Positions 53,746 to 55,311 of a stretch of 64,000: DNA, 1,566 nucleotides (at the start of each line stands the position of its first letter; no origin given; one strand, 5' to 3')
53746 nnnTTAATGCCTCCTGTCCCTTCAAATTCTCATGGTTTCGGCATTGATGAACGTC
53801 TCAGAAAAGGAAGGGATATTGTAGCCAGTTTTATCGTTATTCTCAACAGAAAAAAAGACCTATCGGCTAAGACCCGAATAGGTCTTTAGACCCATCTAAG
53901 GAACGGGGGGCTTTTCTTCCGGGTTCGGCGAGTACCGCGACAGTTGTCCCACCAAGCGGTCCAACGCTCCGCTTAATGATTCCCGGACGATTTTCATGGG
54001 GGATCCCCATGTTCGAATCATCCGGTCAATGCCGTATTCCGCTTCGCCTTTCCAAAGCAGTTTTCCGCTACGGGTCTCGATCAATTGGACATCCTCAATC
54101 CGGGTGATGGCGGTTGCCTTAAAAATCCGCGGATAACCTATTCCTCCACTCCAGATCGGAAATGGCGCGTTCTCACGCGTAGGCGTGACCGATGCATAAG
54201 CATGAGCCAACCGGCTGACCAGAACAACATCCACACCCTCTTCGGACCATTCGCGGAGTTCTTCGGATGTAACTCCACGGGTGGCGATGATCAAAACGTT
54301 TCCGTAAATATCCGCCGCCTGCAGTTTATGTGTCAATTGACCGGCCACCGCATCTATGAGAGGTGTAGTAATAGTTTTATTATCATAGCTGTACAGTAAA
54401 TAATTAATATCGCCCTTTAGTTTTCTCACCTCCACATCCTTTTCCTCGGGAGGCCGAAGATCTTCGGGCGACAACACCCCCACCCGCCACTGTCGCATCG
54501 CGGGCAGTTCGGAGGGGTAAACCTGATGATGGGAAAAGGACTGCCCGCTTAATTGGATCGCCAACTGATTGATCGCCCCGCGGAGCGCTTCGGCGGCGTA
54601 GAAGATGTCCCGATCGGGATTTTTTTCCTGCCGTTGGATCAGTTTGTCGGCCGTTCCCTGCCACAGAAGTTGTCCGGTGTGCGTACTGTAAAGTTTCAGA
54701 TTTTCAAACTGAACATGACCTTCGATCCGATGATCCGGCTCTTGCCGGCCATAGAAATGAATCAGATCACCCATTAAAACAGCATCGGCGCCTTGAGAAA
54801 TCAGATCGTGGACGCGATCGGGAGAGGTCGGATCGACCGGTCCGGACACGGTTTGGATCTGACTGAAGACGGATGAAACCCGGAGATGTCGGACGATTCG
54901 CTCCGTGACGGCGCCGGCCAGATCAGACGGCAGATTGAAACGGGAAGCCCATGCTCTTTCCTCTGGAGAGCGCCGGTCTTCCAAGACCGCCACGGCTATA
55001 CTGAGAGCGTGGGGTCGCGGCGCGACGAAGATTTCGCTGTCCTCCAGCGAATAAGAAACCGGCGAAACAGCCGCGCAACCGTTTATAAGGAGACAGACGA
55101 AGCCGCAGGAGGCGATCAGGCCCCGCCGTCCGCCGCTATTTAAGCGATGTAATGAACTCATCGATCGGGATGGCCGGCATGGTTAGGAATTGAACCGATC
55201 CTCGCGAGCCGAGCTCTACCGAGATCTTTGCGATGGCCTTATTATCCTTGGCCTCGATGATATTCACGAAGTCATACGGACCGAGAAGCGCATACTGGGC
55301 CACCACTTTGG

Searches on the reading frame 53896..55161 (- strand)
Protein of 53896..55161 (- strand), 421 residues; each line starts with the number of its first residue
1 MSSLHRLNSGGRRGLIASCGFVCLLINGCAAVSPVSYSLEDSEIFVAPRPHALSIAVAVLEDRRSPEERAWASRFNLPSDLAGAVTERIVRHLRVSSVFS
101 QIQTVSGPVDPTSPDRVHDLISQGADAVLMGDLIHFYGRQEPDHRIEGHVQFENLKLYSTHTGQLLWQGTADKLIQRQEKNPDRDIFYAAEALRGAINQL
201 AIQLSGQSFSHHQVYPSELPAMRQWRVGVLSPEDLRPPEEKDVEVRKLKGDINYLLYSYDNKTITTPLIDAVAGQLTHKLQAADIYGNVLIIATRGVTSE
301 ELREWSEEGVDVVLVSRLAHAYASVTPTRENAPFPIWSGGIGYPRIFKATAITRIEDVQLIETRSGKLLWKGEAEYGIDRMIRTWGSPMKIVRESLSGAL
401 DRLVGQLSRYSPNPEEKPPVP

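Call 80: search_protein_families(library=pfam, max_evalue=0.001, proteins=[window:53896-55161:-])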
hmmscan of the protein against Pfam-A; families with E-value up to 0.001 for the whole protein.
window:53896-55161:- (421 aa): 2 families
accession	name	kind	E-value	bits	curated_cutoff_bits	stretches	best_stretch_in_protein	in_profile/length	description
PF05643.16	GNA1162-like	-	0.00013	22.1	25.9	0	112-208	71-160/185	Putative lipoprotein GNA1162-like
PF13590.11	DUF4136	-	0.00017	22.5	32.8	0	155-190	108-143/152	Domain of unknown function (DUF4136)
